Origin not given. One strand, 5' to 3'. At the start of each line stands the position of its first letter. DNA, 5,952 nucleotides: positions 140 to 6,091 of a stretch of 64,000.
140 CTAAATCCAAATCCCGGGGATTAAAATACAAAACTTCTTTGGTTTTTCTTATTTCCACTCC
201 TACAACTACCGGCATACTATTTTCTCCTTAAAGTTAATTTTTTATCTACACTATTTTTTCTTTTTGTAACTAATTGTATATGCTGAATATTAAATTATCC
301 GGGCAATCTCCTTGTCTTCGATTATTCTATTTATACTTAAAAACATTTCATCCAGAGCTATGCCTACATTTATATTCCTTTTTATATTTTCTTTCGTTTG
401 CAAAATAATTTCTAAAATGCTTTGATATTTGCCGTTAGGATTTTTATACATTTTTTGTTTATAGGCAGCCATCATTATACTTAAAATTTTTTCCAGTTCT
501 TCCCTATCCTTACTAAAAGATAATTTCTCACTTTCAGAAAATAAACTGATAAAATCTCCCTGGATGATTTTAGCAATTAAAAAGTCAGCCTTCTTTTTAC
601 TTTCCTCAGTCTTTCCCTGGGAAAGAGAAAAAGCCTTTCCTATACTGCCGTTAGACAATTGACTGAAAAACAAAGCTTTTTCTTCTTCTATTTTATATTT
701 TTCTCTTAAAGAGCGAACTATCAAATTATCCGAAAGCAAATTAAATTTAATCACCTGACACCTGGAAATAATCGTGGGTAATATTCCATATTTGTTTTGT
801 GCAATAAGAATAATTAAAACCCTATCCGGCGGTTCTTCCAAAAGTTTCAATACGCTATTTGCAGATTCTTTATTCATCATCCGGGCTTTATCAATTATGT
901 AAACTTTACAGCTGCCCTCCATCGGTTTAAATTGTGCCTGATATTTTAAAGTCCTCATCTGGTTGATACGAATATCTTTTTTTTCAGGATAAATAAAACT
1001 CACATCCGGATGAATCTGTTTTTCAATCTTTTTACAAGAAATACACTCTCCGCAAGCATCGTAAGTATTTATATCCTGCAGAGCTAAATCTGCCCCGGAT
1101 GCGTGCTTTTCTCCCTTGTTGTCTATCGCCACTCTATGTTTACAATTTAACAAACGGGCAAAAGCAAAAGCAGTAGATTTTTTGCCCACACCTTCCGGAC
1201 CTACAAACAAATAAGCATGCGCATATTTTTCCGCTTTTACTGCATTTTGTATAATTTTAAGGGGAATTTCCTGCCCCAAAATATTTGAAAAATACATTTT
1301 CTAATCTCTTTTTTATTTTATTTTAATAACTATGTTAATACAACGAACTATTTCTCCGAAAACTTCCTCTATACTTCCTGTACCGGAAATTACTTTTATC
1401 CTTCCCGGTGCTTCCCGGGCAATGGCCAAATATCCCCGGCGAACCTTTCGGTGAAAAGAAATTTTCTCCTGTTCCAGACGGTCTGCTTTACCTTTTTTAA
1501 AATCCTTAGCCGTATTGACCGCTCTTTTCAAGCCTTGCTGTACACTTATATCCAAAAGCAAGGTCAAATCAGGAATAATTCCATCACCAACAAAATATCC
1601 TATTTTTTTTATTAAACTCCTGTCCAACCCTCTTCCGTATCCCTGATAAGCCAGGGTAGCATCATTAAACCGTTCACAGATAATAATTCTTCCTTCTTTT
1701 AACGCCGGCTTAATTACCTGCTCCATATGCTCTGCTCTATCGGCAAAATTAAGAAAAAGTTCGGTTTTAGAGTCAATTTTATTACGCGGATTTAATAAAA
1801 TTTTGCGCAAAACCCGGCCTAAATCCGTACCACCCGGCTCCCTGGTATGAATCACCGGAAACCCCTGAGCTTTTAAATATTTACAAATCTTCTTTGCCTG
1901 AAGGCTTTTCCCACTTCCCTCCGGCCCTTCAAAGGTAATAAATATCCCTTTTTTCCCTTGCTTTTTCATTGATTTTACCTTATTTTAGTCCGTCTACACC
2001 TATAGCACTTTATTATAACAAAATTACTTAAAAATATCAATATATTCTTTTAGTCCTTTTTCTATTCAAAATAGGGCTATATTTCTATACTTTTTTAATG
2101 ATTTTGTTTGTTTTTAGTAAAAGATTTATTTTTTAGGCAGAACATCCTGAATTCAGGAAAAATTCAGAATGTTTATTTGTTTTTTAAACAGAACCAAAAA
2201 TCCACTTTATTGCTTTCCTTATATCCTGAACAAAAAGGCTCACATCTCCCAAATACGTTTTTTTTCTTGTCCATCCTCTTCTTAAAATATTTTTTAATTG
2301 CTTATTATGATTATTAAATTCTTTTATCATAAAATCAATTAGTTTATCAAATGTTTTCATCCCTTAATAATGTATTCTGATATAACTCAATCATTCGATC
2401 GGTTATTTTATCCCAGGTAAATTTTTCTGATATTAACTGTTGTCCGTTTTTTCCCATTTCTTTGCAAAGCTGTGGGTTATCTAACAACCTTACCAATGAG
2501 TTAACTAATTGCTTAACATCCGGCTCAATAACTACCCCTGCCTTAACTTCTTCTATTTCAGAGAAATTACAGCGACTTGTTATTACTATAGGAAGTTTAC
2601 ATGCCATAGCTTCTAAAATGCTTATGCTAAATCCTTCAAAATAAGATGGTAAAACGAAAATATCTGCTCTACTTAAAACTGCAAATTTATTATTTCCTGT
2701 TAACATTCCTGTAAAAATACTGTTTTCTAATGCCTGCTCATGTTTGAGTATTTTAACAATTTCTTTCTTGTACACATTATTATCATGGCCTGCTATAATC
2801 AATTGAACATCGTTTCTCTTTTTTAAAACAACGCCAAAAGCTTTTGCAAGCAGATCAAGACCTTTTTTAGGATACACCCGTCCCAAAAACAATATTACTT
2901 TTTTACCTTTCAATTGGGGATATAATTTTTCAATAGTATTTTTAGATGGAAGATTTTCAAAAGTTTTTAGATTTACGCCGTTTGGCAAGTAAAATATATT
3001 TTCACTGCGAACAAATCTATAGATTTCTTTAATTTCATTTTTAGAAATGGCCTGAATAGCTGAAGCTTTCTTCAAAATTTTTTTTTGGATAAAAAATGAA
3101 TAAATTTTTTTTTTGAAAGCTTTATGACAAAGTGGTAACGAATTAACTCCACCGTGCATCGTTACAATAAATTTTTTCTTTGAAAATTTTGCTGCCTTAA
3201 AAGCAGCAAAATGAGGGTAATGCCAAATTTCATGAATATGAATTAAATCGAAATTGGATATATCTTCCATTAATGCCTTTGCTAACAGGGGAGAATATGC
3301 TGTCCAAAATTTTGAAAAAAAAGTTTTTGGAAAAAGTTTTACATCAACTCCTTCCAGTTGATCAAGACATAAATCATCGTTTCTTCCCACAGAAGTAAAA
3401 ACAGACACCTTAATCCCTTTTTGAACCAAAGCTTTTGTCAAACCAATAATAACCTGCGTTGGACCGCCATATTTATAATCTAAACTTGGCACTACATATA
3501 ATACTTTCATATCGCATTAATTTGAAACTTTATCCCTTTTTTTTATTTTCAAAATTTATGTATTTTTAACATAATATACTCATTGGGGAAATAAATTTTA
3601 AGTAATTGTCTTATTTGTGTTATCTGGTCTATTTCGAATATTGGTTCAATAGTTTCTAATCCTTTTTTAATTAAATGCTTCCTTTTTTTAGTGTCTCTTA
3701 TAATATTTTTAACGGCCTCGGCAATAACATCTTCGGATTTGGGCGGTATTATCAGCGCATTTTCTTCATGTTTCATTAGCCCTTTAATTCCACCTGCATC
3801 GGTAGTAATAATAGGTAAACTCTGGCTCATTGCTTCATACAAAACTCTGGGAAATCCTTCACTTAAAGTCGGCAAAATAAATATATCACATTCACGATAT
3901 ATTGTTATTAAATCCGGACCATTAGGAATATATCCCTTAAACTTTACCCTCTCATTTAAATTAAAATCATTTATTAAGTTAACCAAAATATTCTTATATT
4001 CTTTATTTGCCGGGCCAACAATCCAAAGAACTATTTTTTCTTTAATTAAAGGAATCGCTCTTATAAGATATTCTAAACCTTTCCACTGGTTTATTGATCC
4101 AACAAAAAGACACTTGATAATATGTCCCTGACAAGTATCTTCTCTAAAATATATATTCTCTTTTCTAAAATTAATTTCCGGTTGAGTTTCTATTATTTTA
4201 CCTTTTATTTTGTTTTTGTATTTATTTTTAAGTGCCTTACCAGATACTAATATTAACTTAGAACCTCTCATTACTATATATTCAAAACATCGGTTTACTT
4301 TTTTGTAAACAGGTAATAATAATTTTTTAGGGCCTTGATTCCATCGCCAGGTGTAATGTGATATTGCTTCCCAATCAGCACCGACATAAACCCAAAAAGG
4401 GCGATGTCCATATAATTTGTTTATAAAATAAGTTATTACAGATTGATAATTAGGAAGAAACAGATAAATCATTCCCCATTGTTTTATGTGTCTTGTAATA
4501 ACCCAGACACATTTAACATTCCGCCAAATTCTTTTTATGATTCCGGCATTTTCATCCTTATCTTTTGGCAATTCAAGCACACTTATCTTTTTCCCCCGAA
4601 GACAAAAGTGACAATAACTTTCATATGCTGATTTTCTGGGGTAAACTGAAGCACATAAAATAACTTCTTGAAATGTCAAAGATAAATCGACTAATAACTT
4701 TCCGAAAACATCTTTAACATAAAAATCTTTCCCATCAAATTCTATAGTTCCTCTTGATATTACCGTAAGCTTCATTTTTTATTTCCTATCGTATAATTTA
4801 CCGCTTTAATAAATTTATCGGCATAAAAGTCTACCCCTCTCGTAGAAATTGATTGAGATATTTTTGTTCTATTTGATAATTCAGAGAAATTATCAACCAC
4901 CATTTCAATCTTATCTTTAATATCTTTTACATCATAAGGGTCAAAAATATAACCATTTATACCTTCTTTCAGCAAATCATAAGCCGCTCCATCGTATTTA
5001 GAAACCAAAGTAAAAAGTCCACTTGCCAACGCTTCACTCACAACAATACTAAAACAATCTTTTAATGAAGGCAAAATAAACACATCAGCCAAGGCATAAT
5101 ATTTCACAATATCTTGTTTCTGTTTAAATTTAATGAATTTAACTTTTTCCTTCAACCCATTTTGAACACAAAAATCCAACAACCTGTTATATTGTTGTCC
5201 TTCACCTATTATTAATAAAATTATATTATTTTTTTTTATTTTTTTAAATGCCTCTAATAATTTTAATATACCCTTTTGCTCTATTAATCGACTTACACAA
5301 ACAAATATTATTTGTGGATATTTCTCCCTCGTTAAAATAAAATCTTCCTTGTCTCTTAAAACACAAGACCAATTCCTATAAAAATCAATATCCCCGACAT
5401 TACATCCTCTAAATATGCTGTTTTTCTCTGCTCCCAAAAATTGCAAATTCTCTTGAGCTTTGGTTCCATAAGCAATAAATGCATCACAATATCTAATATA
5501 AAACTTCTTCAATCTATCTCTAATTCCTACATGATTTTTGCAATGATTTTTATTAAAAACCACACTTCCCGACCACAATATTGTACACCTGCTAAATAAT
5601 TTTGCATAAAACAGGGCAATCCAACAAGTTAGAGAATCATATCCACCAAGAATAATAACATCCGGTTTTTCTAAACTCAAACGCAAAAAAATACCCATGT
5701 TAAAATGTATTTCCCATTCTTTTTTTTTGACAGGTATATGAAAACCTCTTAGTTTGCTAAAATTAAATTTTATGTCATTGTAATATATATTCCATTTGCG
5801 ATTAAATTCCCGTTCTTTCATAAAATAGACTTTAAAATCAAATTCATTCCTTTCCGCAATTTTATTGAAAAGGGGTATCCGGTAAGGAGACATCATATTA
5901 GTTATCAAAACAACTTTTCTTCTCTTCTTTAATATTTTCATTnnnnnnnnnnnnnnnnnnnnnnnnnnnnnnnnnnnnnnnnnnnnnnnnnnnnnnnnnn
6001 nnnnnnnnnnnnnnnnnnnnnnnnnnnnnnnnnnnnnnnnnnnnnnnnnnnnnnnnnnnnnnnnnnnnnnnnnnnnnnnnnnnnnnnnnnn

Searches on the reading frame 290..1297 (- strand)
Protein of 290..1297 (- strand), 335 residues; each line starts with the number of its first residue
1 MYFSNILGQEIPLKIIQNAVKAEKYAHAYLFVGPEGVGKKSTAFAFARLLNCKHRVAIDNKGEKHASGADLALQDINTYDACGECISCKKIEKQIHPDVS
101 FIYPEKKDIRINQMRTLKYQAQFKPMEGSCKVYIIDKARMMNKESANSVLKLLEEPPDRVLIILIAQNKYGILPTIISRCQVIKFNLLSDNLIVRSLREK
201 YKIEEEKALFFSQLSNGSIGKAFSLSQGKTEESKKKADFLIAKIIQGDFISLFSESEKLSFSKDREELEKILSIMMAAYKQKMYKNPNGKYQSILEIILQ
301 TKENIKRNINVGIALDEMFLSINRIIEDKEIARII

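Call 76: search_protein_families(library=pfam, proteins=[window:290-1297:-], max_evalue=0.00001)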
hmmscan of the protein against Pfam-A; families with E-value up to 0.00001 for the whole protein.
window:290-1297:- (335 aa): 1 family
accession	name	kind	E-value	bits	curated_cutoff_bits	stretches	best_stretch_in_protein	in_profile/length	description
PF13177.12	DNA_pol3_delta2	-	2.4e-50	171.1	27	1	9-186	2-158/161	DNA polymerase III, delta subunit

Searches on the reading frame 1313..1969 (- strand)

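Call 76: search_protein_families(library=pfam, proteins=[window:1313-1969:-], max_evalue=0.00001)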
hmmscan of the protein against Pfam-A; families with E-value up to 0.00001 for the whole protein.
window:1313-1969:- (218 aa): 1 family
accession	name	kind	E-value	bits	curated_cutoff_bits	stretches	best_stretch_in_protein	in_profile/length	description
PF02223.23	Thymidylate_kin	-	6.4e-49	166.6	27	1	13-207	1-185/185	Thymidylate kinase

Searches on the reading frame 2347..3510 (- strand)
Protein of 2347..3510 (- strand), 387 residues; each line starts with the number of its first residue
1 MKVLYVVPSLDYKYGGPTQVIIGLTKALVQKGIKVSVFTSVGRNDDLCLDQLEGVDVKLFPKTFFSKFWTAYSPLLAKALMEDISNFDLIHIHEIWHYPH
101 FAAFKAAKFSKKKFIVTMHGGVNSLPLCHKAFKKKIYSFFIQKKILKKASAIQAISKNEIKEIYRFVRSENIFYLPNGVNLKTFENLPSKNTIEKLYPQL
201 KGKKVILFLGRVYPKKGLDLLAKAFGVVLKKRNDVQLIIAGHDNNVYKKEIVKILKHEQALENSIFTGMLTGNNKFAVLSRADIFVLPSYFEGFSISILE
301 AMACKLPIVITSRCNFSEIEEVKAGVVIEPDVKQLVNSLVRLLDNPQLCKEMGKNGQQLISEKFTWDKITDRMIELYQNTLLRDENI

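Call 76: search_protein_families(library=pfam, proteins=[window:2347-3510:-], max_evalue=0.00001)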
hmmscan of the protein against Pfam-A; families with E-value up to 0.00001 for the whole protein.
window:2347-3510:- (387 aa): 6 families
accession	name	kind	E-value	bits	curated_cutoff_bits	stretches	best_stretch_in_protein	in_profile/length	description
PF00534.26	Glycos_transf_1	-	6.8e-35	120.6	26.4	1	199-358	11-171/172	Glycosyl transferases group 1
PF13692.12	Glyco_trans_1_4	-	1.1e-31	110.4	27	1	204-345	2-142/142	Glycosyl transferases group 1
PF13439.12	Glyco_transf_4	-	1.2e-17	64.9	28.5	1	14-182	1-169/170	Glycosyltransferase Family 4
PF13579.12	Glyco_trans_4_4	-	1.9e-12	48.2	29.7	1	15-178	1-158/158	Glycosyl transferase 4-like domain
PF20706.3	GT4-conflict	-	2.5e-12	46.9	26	1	197-370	191-382/385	Family 4 Glycosyltransferase in conflict systems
PF13524.12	Glyco_trans_1_2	-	3.9e-07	30.6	25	1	230-374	10-143/144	Glycosyl transferase-like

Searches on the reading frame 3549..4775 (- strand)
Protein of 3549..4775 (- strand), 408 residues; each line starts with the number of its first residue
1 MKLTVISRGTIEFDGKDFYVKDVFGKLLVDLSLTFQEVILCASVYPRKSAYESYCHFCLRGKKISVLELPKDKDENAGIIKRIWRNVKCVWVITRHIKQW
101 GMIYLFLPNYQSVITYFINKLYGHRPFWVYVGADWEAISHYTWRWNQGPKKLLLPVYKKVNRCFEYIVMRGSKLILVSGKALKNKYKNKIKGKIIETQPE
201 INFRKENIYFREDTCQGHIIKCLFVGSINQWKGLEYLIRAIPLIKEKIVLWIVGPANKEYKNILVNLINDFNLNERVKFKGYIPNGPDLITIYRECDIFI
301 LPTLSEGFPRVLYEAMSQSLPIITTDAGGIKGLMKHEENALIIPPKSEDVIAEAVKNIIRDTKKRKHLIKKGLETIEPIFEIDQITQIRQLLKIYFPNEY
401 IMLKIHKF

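Call 76: search_protein_families(library=pfam, proteins=[window:3549-4775:-], max_evalue=0.00001)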
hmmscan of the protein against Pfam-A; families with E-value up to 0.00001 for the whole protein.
window:3549-4775:- (408 aa): 3 families
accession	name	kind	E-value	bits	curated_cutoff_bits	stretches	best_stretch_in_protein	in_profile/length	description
PF00534.26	Glycos_transf_1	-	1.2e-37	129.6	26.4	1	222-372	18-169/172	Glycosyl transferases group 1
PF13692.12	Glyco_trans_1_4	-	2.3e-33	115.9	27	1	222-361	4-142/142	Glycosyl transferases group 1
PF20706.3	GT4-conflict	-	2e-11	43.9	26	1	167-367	142-363/385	Family 4 Glycosyltransferase in conflict systems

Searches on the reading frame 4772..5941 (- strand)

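Call 76: search_protein_families(library=pfam, proteins=[window:4772-5941:-], max_evalue=0.00001)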
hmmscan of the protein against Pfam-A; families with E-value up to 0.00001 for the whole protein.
window:4772-5941:- (389 aa): 2 families
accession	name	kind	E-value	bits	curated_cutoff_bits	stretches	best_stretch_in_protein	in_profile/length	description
PF00534.26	Glycos_transf_1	-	2.5e-34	118.7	26.4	1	209-356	14-162/172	Glycosyl transferases group 1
PF13692.12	Glyco_trans_1_4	-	6.7e-26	91.7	27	1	212-350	3-141/142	Glycosyl transferases group 1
